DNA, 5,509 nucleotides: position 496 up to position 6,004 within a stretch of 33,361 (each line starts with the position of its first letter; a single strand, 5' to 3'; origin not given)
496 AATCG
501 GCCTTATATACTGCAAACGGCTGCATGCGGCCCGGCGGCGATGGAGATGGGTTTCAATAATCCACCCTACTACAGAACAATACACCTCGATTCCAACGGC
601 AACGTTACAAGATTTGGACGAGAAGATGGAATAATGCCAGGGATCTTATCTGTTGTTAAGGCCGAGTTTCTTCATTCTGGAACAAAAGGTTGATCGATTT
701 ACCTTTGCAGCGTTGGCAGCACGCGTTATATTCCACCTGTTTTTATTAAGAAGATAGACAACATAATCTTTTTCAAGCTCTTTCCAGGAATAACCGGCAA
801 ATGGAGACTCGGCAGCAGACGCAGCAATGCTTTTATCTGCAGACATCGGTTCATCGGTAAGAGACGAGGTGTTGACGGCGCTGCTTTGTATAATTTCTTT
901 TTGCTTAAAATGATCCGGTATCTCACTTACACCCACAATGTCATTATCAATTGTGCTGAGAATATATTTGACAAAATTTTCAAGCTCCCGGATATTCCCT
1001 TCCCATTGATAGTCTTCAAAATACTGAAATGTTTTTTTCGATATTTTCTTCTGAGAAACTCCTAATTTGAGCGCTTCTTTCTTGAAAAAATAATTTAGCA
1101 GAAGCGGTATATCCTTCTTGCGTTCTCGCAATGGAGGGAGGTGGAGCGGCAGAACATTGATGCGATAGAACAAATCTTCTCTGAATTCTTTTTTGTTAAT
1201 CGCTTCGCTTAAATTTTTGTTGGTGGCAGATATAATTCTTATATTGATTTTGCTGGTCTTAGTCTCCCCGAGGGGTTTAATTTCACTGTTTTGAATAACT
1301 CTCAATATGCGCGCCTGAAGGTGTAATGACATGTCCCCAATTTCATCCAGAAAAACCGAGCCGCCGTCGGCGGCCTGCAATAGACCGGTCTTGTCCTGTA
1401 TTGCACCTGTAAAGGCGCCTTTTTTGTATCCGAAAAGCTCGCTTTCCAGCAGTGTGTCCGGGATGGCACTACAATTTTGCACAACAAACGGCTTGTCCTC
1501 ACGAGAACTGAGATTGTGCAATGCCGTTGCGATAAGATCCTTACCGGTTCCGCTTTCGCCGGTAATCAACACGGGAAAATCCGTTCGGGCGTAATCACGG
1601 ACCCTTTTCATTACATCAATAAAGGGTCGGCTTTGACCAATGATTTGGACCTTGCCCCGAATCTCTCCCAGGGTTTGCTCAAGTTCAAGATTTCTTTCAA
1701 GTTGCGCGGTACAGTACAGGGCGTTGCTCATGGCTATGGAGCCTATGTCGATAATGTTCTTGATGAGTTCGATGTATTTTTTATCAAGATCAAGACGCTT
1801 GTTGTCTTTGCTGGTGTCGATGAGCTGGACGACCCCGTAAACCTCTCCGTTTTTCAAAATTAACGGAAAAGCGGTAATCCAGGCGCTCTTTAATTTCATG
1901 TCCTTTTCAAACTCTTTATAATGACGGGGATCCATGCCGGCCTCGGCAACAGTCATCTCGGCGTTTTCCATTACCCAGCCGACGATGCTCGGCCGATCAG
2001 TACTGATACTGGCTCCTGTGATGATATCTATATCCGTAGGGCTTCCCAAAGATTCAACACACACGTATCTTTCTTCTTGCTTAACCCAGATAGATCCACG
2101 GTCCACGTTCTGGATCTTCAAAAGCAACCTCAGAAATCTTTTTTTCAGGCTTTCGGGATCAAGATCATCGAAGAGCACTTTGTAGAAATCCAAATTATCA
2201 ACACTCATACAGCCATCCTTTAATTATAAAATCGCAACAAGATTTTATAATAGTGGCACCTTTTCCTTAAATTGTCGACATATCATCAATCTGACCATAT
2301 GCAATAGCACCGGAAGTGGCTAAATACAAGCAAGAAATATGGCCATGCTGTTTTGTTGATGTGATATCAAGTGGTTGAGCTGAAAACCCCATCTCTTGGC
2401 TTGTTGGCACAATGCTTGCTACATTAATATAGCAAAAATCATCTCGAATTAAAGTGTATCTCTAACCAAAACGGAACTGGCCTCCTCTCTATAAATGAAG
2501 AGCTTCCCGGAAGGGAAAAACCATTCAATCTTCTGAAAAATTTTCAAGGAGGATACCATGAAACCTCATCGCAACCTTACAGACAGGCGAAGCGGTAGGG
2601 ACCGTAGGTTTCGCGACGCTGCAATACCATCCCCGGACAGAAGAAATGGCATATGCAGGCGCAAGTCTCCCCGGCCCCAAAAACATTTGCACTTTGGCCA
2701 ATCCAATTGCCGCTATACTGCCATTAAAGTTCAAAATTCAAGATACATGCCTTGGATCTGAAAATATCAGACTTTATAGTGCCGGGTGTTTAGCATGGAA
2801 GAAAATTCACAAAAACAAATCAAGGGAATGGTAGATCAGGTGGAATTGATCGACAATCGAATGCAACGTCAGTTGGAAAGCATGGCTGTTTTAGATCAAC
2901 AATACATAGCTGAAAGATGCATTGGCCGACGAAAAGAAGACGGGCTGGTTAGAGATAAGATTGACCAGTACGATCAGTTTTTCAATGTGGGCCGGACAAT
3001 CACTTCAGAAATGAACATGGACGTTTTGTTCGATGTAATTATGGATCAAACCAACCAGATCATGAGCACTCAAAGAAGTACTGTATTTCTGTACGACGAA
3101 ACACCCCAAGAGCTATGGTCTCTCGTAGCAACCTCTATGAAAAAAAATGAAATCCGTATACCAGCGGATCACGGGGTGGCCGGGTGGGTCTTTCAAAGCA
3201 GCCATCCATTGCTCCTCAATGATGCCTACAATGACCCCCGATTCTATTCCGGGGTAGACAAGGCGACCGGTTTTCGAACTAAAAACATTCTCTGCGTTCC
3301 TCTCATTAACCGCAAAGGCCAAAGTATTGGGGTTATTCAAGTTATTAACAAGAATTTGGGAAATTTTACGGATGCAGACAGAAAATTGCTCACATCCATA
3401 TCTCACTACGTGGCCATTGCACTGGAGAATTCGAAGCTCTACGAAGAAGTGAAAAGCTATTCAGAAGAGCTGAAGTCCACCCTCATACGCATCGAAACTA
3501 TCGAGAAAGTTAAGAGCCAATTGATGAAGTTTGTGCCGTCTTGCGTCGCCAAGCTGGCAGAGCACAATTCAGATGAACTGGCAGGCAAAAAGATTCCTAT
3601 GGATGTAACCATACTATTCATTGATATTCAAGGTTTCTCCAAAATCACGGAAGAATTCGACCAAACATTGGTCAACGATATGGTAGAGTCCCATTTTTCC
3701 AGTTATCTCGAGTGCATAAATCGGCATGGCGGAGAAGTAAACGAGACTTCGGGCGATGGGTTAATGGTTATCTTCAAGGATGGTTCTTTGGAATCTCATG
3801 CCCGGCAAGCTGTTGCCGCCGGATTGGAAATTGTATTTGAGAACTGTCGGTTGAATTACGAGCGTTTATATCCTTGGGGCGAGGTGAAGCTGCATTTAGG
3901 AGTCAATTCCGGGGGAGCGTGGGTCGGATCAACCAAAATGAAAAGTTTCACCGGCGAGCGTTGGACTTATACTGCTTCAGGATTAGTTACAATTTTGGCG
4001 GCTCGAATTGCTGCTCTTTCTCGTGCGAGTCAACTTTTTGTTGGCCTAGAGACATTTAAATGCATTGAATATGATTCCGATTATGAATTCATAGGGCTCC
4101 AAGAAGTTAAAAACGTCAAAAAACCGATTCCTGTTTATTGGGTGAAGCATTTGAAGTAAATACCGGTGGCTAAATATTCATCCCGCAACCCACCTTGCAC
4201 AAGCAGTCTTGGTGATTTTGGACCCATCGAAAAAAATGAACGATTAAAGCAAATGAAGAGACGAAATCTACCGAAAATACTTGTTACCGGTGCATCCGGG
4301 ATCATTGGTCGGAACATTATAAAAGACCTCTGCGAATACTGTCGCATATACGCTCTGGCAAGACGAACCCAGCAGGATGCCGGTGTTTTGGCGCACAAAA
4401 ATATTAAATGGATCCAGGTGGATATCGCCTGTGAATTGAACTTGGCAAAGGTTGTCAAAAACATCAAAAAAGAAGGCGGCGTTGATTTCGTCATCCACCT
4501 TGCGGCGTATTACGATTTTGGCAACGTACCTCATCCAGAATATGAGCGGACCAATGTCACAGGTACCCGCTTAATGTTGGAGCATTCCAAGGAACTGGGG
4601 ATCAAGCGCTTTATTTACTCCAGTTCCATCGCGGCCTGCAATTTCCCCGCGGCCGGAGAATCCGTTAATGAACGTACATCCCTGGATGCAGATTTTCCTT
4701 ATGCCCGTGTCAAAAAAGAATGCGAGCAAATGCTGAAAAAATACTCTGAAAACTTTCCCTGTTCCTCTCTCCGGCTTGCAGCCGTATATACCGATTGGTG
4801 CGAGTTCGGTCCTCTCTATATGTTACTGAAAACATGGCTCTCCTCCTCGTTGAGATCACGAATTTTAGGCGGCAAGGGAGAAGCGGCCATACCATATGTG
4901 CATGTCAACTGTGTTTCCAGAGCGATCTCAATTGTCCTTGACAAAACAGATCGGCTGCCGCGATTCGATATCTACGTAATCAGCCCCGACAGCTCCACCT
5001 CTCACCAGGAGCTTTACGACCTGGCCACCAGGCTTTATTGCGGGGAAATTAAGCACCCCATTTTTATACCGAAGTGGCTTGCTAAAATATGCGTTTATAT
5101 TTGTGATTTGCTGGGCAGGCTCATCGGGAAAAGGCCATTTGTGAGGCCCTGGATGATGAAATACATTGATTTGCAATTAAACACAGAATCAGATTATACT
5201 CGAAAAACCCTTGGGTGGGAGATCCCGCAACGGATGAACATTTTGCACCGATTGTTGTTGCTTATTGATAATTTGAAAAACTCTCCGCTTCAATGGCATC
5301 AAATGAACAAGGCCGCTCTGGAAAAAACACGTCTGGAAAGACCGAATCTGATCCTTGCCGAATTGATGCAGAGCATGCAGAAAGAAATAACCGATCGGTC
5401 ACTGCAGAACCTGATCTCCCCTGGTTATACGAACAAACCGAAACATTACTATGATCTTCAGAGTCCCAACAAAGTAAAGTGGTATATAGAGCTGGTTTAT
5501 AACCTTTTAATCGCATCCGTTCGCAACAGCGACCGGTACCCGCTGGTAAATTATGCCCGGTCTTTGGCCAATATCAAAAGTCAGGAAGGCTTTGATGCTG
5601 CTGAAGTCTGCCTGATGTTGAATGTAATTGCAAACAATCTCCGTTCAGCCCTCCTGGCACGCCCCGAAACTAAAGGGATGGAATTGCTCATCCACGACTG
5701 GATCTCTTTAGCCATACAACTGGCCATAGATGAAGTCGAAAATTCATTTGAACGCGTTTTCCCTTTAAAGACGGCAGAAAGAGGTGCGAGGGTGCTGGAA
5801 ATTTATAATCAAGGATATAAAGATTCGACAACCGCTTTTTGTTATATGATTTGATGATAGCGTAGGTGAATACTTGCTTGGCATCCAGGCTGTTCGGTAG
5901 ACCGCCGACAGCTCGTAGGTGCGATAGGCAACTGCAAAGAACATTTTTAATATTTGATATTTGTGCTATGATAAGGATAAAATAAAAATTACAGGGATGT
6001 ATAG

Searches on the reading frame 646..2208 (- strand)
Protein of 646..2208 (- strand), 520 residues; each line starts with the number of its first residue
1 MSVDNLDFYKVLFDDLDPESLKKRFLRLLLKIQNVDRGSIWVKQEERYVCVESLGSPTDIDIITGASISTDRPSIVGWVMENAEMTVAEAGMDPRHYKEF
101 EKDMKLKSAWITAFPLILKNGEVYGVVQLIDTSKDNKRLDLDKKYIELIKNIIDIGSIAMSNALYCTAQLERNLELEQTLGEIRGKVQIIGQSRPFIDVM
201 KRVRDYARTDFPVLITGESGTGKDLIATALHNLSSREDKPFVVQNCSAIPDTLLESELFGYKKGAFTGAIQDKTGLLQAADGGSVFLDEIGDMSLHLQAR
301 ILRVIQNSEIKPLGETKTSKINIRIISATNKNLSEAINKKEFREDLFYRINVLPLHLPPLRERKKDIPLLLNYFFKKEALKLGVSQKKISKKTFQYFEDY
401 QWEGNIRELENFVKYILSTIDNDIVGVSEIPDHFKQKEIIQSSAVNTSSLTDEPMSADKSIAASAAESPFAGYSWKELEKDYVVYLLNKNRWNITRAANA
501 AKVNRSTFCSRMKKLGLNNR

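Call 58: search_protein_families(library=pfam, proteins=[window:646-2208:-], max_evalue=0.1)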
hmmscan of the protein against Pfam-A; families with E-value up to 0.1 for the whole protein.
window:646-2208:- (520 aa): 13 families
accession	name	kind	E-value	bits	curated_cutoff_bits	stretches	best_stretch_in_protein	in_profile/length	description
PF00158.32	Sigma54_activat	-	1.7e-68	230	20.2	1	189-355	1-167/168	Sigma-54 interaction domain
PF14532.12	Sigma54_activ_2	-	1.3e-23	84.2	25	1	190-360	1-138/138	Sigma-54 interaction domain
PF25601.1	AAA_lid_14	-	2.1e-20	72.8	27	1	361-440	1-80/87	AAA+ ATPase lid domain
PF07724.20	AAA_2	-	1e-06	29.4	27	1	213-342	6-136/166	AAA domain (Cdc48 subfamily)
PF13185.12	GAF_2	-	3.9e-06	27.6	28.6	1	17-160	3-135/136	GAF domain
PF07728.20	AAA_5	-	3.8e-05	24.1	22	1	212-332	1-124/139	AAA domain (dynein-related subfamily)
PF01590.32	GAF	-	6.9e-05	23.8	22.4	1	18-143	2-116/133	GAF domain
PF02954.25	HTH_8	-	0.00011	22.3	22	1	477-515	4-42/42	Bacterial regulatory protein, Fis family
PF00493.29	MCM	-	0.012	15.2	23.3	1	205-311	50-151/224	MCM P-loop domain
PF00004.35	AAA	-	0.021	15.7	21.2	1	213-346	1-122/131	ATPase family associated with various cellular activities (AAA)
PF00165.29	HTH_AraC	-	0.071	13.7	26.6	0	490-514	7-31/42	Bacterial regulatory helix-turn-helix proteins, AraC family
PF13556.12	HTH_30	-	0.072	13.3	27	0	489-515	10-36/59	PucR C-terminal helix-turn-helix domain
PF15714.11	SpoVT_C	-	0.091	13.3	27.5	0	79-148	52-118/128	Stage V sporulation protein T C-terminal, transcription factor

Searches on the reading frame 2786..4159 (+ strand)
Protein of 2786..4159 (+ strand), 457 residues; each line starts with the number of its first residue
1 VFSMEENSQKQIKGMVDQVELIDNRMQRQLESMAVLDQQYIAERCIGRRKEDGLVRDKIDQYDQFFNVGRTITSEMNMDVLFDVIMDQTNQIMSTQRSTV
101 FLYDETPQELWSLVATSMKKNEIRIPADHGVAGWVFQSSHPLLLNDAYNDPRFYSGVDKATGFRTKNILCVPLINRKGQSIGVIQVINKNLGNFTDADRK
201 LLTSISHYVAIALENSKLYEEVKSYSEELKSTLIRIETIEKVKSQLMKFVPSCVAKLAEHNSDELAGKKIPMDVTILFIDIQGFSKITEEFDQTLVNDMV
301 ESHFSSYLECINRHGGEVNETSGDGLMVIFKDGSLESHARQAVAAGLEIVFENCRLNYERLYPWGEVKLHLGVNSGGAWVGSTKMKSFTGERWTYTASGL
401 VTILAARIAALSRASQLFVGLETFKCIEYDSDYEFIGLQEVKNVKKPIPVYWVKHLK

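Call 58: search_protein_families(library=pfam, proteins=[window:2786-4159:+], max_evalue=0.1)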
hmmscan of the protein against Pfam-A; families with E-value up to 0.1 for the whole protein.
window:2786-4159:+ (457 aa): 4 families
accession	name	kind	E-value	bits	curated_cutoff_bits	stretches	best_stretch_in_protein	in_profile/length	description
PF01590.32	GAF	-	1.2e-18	68.4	22.4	1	78-213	2-133/133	GAF domain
PF13185.12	GAF_2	-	3.8e-17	63.2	28.6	1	76-214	2-136/136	GAF domain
PF13492.12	GAF_3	-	2.4e-13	51.1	27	1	77-215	1-129/129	GAF domain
PF00211.25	Guanylate_cyc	-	1.9e-12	47.6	21.9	1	273-454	8-182/183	Adenylate and Guanylate cyclase catalytic domain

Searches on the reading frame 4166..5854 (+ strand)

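Call 58: search_protein_families(library=pfam, proteins=[window:4166-5854:+], max_evalue=0.1)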
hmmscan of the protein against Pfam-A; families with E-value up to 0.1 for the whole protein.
window:4166-5854:+ (562 aa): 11 families
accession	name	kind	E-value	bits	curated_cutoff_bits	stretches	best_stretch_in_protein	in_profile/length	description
PF01370.27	Epimerase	-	1e-24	87.7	20.9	1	38-272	1-239/240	NAD dependent epimerase/dehydratase family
PF01073.25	3Beta_HSD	-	5.7e-17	62.1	22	1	39-195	1-162/280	3-beta hydroxysteroid dehydrogenase/isomerase family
PF07993.18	NAD_binding_4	-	2.3e-12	47.1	20.1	1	40-253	1-257/258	Male sterility protein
PF16363.11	GDP_Man_Dehyd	-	2.8e-11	43.9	27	1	39-198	1-172/332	GDP-mannose 4,6 dehydratase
PF13460.12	NAD_binding_10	-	3.2e-09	37.4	27.2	1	42-192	1-133/184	NAD(P)H-binding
PF02719.21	Polysacc_synt_2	-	4.3e-08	33.1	20.2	1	38-159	1-133/293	Polysaccharide biosynthesis protein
PF04321.23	RmlD_sub_bind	-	8.6e-07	28.7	27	1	37-209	2-153/287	RmlD substrate binding domain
PF08659.16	KR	-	2.3e-06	28.1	22.6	1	38-158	3-140/180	KR domain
PF05368.20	NmrA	-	0.0001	22.5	27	1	37-156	4-109/298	NmrA-like family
PF00106.31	adh_short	-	0.00028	20.9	26.6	1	38-119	3-91/195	short chain dehydrogenase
PF01113.26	DapB_N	-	0.024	15.1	25.6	1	37-111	2-77/124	Dihydrodipicolinate reductase, N-terminus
